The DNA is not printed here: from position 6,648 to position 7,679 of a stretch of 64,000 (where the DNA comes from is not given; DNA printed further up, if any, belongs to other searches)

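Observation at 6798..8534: Two Dpm1/GtrB-like polyprenyl-phosphate sugar synthases bracketing a small 3-TM protein - the donor-supply module for the GT-C enzymes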

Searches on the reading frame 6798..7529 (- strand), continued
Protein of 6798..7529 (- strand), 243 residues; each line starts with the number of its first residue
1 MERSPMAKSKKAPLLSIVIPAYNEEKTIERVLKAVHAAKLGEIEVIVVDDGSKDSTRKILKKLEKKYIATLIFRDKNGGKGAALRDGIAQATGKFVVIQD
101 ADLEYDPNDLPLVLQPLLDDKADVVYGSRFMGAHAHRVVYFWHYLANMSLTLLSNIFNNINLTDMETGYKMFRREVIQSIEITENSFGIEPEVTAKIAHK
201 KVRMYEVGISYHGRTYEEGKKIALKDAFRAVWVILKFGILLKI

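Call 34: find_encoding_contigs(protein=P0206, flank=5000, max_places=1)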
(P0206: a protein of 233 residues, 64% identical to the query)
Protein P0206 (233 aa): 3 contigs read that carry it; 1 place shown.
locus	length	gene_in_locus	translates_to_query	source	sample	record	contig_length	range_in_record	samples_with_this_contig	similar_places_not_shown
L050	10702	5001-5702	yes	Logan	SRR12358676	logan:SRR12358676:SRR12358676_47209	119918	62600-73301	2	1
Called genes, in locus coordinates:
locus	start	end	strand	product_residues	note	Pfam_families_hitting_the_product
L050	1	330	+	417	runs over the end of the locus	-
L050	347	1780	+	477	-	PF09852:DUF2079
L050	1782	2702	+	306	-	PF01073:3Beta_HSD, PF01370:Epimerase, PF02719:Polysacc_synt_2, PF04321:RmlD_sub_bind, PF07993:NAD_binding_4 (faint), PF13460:NAD_binding_10, PF16363:GDP_Man_Dehyd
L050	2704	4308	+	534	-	-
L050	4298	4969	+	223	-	PF00535:Glycos_transf_2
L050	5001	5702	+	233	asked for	PF13641:Glyco_tranf_2_3 (weak), PF00535:Glycos_transf_2, PF10111:Glyco_tranf_2_2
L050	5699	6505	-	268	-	PF00535:Glycos_transf_2, PF10111:Glyco_tranf_2_2 (weak), PF13641:Glyco_tranf_2_3 (weak)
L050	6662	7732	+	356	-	PF01073:3Beta_HSD, PF01370:Epimerase, PF02719:Polysacc_synt_2 (weak), PF04321:RmlD_sub_bind, PF16363:GDP_Man_Dehyd, PF07993:NAD_binding_4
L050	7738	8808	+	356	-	PF01073:3Beta_HSD (weak), PF01370:Epimerase, PF02719:Polysacc_synt_2 (faint), PF07993:NAD_binding_4, PF16363:GDP_Man_Dehyd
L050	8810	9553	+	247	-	PF00535:Glycos_transf_2, PF10111:Glyco_tranf_2_2 (weak), PF13641:Glyco_tranf_2_3 (faint)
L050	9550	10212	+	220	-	PF13489:Methyltransf_23, PF13847:Methyltransf_31 (weak), PF08241:Methyltransf_11, PF13649:Methyltransf_25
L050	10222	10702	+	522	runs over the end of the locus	-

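Call 35: find_encoding_contigs(protein=P0211, flank=5000, max_places=1)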
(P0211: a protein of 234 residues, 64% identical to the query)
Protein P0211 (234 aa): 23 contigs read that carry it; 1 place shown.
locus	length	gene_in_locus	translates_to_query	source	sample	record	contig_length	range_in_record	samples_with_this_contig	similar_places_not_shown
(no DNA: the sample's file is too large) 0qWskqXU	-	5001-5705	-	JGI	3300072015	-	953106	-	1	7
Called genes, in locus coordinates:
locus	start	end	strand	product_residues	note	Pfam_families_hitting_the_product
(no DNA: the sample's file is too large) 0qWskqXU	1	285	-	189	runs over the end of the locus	PF08207:EFP_N, PF01132:EFP, PF09285:Elong-fact-P_C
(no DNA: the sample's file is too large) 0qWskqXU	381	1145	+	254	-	PF05175:MTS (weak), PF13489:Methyltransf_23, PF01728:FtsJ, PF02353:CMAS (weak), PF13847:Methyltransf_31, PF08241:Methyltransf_11, PF08242:Methyltransf_12, PF13649:Methyltransf_25, +1 more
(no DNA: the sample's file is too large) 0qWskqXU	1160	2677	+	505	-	PF07884:VKOR, PF01180:DHO_dh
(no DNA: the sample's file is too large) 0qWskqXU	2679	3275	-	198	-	PF01988:VIT1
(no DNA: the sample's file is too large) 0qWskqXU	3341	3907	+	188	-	-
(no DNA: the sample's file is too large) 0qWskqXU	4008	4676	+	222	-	PF00535:Glycos_transf_2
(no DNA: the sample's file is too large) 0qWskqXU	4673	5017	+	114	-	PF10066:DUF2304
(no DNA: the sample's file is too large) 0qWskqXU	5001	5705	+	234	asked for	PF00535:Glycos_transf_2, PF10111:Glyco_tranf_2_2, PF13641:Glyco_tranf_2_3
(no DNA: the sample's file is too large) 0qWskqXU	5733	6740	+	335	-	PF01073:3Beta_HSD, PF01370:Epimerase, PF02719:Polysacc_synt_2, PF04321:RmlD_sub_bind, PF05368:NmrA, PF07993:NAD_binding_4, PF13460:NAD_binding_10, PF16363:GDP_Man_Dehyd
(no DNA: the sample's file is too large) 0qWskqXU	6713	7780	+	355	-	PF13506:Glyco_transf_21, PF13641:Glyco_tranf_2_3, PF00535:Glycos_transf_2, PF10111:Glyco_tranf_2_2, PF13632:Glyco_trans_2_3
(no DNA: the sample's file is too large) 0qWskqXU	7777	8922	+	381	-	PF13439:Glyco_transf_4, PF13579:Glyco_trans_4_4, PF20706:GT4-conflict, PF00534:Glycos_transf_1, PF13692:Glyco_trans_1_4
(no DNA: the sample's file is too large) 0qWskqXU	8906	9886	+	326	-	-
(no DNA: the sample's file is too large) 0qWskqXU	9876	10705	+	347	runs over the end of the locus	-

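Call 36: find_encoding_contigs(protein=P0192, flank=5000, max_places=1)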
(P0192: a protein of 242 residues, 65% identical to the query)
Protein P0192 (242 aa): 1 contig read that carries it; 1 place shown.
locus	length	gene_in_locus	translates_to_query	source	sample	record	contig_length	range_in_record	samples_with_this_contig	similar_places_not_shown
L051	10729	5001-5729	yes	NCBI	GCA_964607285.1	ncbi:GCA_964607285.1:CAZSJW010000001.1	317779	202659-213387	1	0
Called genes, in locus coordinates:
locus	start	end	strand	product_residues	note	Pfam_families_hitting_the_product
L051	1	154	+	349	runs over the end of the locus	PF13439:Glyco_transf_4, PF00534:Glycos_transf_1, PF13692:Glyco_trans_1_4, PF20706:GT4-conflict (weak)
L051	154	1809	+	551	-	-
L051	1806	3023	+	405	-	PF04188:Mannosyl_trans2 (weak)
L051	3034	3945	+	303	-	PF01073:3Beta_HSD, PF01370:Epimerase, PF04321:RmlD_sub_bind, PF05368:NmrA (weak), PF13460:NAD_binding_10, PF16363:GDP_Man_Dehyd, PF02719:Polysacc_synt_2, PF07993:NAD_binding_4 (weak), +1 more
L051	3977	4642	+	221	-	PF00535:Glycos_transf_2, PF13641:Glyco_tranf_2_3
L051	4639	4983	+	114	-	PF10066:DUF2304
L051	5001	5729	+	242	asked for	PF00535:Glycos_transf_2, PF13641:Glyco_tranf_2_3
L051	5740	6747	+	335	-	PF01073:3Beta_HSD, PF01370:Epimerase, PF02719:Polysacc_synt_2, PF04321:RmlD_sub_bind, PF05368:NmrA, PF07993:NAD_binding_4, PF13460:NAD_binding_10, PF16363:GDP_Man_Dehyd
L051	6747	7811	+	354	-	PF13641:Glyco_tranf_2_3, PF00535:Glycos_transf_2, PF10111:Glyco_tranf_2_2, PF13632:Glyco_trans_2_3 (weak)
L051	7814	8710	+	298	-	PF01370:Epimerase, PF04321:RmlD_sub_bind, PF16363:GDP_Man_Dehyd, PF07993:NAD_binding_4 (weak)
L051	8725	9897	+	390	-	PF13439:Glyco_transf_4, PF13579:Glyco_trans_4_4, PF20706:GT4-conflict, PF00534:Glycos_transf_1, PF13692:Glyco_trans_1_4, PF13524:Glyco_trans_1_2 (weak)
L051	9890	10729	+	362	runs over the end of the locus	PF02350:Epimerase_2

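Call 38: find_related_loci(query=A2, collection=metagenome_contigs, flank=4000)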
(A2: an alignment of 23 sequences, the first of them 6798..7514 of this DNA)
Query A2 (238 aa) in metagenome_contigs; peptide patterns used: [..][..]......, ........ (x = any residue, [..] = any of these).
600 stretches matched a pattern (row limit reached: there are more); 591 encode a relative of the query (tblastn E <= 1e-3); the best 80 are kept; 80 distinct loci.
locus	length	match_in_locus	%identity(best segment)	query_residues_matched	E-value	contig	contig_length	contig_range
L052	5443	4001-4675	60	10-234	6e-92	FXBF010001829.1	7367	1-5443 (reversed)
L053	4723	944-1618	61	10-234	4e-92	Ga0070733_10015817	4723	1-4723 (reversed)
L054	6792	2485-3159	61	10-234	3e-91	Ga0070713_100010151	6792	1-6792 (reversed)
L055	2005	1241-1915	60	10-234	3e-95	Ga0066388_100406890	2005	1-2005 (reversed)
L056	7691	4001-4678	58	10-235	1e-90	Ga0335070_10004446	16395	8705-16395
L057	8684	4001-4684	57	10-237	2e-90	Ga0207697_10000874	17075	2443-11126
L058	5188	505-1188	59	9-234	2e-90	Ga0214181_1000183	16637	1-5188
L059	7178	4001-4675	62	10-234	2e-90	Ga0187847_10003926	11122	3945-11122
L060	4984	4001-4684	58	8-235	3e-90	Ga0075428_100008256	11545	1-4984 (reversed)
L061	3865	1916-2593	60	10-235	8e-91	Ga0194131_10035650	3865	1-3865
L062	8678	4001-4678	58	10-235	2e-90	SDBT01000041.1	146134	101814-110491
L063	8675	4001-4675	59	10-234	6e-90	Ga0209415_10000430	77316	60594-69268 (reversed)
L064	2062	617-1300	57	10-237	6e-94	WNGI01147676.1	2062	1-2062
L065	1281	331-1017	58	6-234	7e-97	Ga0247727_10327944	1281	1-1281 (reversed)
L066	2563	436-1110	59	10-234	2e-92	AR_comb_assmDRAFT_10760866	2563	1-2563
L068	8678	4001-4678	59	10-232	4e-89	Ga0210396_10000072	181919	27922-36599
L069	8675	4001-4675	58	10-234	9e-89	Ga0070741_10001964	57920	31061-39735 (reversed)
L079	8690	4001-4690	57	3-232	6e-88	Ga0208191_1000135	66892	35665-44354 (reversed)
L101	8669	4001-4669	58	10-232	1e-85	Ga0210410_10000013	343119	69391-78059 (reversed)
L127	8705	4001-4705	56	10-237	5e-83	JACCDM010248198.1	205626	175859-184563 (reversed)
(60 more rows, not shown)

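Call 41: search_protein_families(library=pfam, proteins=[L101:2250-3932:+, L101:4829-5152:+, L101:5149-6921:+, L069:4749-5078:+, L069:5128-5574:+, L079:3685-4047:+, L079:2283-3599:+, L127:4709-6190:+, L063:2323-3906:+, L068:2640-3806:+], max_evalue=0.01)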
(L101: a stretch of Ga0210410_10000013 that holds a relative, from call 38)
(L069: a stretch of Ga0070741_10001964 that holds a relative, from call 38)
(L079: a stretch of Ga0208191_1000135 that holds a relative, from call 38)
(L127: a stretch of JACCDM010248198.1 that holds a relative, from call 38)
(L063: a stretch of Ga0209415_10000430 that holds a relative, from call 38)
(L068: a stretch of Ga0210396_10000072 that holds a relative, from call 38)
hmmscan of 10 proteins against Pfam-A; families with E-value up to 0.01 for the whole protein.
L101:2250-3932:+ (560 aa): 1 family
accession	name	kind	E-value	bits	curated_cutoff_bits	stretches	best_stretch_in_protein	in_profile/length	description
PF13231.12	PMT_2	-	7.9e-10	39.6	26.1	1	113-244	3-129/160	Dolichyl-phosphate-mannose-protein mannosyltransferase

L101:4829-5152:+ (107 aa): 0 families

L101:5149-6921:+ (590 aa): 1 family
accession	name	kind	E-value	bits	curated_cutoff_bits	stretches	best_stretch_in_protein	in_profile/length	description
PF04185.19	Phosphoesterase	-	1.4e-50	172.9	23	1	21-536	2-355/356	Phosphoesterase family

L069:4749-5078:+ (109 aa): 0 families

L069:5128-5574:+ (148 aa): 7 families
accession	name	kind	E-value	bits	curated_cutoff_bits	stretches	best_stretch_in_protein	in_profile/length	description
PF00196.25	GerE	-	1.9e-12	47.1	23.5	1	33-78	3-48/57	Bacterial regulatory proteins, luxR family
PF08281.18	Sigma70_r4_2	-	4.8e-07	29.8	25.7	1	33-70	11-49/54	Sigma-70, region 4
PF06056.18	Terminase_5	-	0.0004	20.7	20.3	1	39-70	5-36/58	Putative ATPase subunit of terminase (gpP-like)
PF02796.21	HTH_7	-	0.00054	20.5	23.8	1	38-65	12-39/45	Helix-turn-helix domain of resolvase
PF13384.12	HTH_23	-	0.0017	18.6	24.6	1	38-66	8-36/50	Homeodomain-like domain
PF04545.22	Sigma70_r4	-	0.0046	16.9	24.1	1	33-67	5-40/50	Sigma-70, region 4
PF07638.17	Sigma70_ECF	-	0.0081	16.5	21.1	0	35-67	138-171/185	ECF sigma factor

L079:3685-4047:+ (120 aa): 0 families

L079:2283-3599:+ (438 aa): 0 families

L127:4709-6190:+ (493 aa): 0 families

L063:2323-3906:+ (527 aa): 2 families
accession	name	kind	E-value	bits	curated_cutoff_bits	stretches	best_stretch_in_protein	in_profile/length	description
PF05935.17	Arylsulfotrans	-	3e-45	155.3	24.2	1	188-511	30-373/374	Arylsulfotransferase (ASST)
PF14269.12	Arylsulfotran_2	-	9.8e-17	61.7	27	1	225-478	25-282/301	Arylsulfotransferase (ASST)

L068:2640-3806:+ (388 aa): 2 families
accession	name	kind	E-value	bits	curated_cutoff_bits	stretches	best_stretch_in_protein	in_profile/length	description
PF01850.27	PIN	-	2.3e-08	35.1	23.6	1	153-259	2-118/120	PIN domain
PF01938.26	TRAM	-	1.2e-06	28.7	21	1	282-332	4-53/61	TRAM domain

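Call 58: predict_structure(alignment_id=A2)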
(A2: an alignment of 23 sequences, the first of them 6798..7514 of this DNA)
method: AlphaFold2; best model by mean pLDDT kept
length: 238 residues; sequences in the alignment: 23
mean_pLDDT: 83.5   pTM: 0.82
mean pLDDT of the five models: 83.5, 82.5, 78.8, 76.6, 74.8
residues with pLDDT >= 90: 118; 70-90: 77; 50-70: 32; < 50: 11
segments of 3 or more residues with pLDDT < 50: 1-3, 126-133
pLDDT, mean of each block of 10 residues (from residue 1): 70 96 93 89 97 97 97 94 97 85 90 94 60 56 74 71 83 95 85 90 71 59 79 79
secondary structure, 60 per line:
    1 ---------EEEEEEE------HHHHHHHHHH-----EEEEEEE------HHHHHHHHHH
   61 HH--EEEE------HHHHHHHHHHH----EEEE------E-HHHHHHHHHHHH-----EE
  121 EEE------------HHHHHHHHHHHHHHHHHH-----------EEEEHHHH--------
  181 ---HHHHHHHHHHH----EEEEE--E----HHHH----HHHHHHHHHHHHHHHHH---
elements in order: E10-16 H23-32 E38-44 H51-62 E65-68 H75-85 E90-93 H102-113 E119-123 H136-153 E165-168 H169-172 H184-194 E199-203 H211-214 H219-235

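Call 62: fold_search(model_id=the predicted structure, library=pdb)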
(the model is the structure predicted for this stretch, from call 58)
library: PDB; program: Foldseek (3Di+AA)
matches with E <= 10: 1703; with E <= 0.001: 358
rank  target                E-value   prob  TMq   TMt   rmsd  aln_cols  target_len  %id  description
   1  9bhc_A                7.6e-16  1.00  0.75  0.59   5.0       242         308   21  Salmonella undecaprenyl-phosphate 4-deoxy-4-formamido-L-arabinose transferase (ArnC) (released 2025-02-12)
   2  9bhc_B                1.1e-15  1.00  0.76  0.60   2.5       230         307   22  Salmonella undecaprenyl-phosphate 4-deoxy-4-formamido-L-arabinose transferase (ArnC) (released 2025-02-12)
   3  9ep0                  1.3e-15  1.00  0.78  0.56   3.1       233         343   25  Dolichyl phosphate mannose synthase in complex with donor (GDP-Man) and traces of acceptor (Dol55P) and product (Dol55P- (released 2025-10-01)
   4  9asc_A                1.3e-15  1.00  0.76  0.58   2.8       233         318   22  Cryo-EM Structure of the Glycosyltransferase ArnC from Salmonella enterica in the UDP-bound State Determined on Talos  (released 2025-02-05)
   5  5mlz                  2.7e-15  1.00  0.78  0.54   3.2       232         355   24  Dolichyl phosphate mannose synthase in complex with GDP and Mg2+ (released 2017-08-09)
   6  9bhe_A                3.0e-15  1.00  0.77  0.60   2.9       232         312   23  Salmonella undecaprenyl-phosphate 4-deoxy-4-formamido-L-arabinose transferase (ArnC) bound to UDP (released 2025-02-12)
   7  9b77_A                3.4e-15  1.00  0.75  0.58   3.0       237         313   23  Cryo-EM Structure of the Glycosyltransferase ArnC from Salmonella enterica in the Apo State Determined on Krios micros (released 2025-02-05)
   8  8vxh_A                4.4e-15  1.00  0.75  0.58   2.7       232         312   22  Cryo-EM Structure of the Glycosyltransferase ArnC from Salmonella enterica in the Apo State Determined on Talos Arctic (released 2025-02-05)
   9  5mm1                  1.4e-14  1.00  0.76  0.54   3.2       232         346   25  Dolichyl phosphate mannose synthase in complex with GDP and dolichyl phosphate mannose (released 2017-08-09)
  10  9bhe_B                7.1e-14  1.00  0.77  0.60   3.2       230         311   22  Salmonella undecaprenyl-phosphate 4-deoxy-4-formamido-L-arabinose transferase (ArnC) bound to UDP (released 2025-02-12)
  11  9nyf_A                1.0e-13  1.00  0.72  0.57   3.7       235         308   23  Cryo-EM structure of the glycosyltransferase GtrB (tetramer volume) (released 2025-12-17)
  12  9nyc_A                1.5e-13  1.00  0.73  0.57   3.5       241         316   23  Cryo-EM structure of the glycosyltransferase GtrB in the substrate-bound state (released 2025-12-17)
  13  9hwj_A                2.0e-13  1.00  0.74  0.60   3.2       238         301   20  Structure of Undecaprenyl-phosphate 4-deoxy-4-formamido-L-arabinose transferase embedded in nanodisc (released 2026-01-14)
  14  9nyd_C                2.1e-13  1.00  0.73  0.58   3.5       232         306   23  Cryo-EM structure of the glycosyltransferase GtrB in the pre-catalysis and product-bound state (released 2025-12-17)
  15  9nyd_A                5.0e-13  1.00  0.67  0.52   4.2       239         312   23  Cryo-EM structure of the glycosyltransferase GtrB in the pre-catalysis and product-bound state (released 2025-12-17)
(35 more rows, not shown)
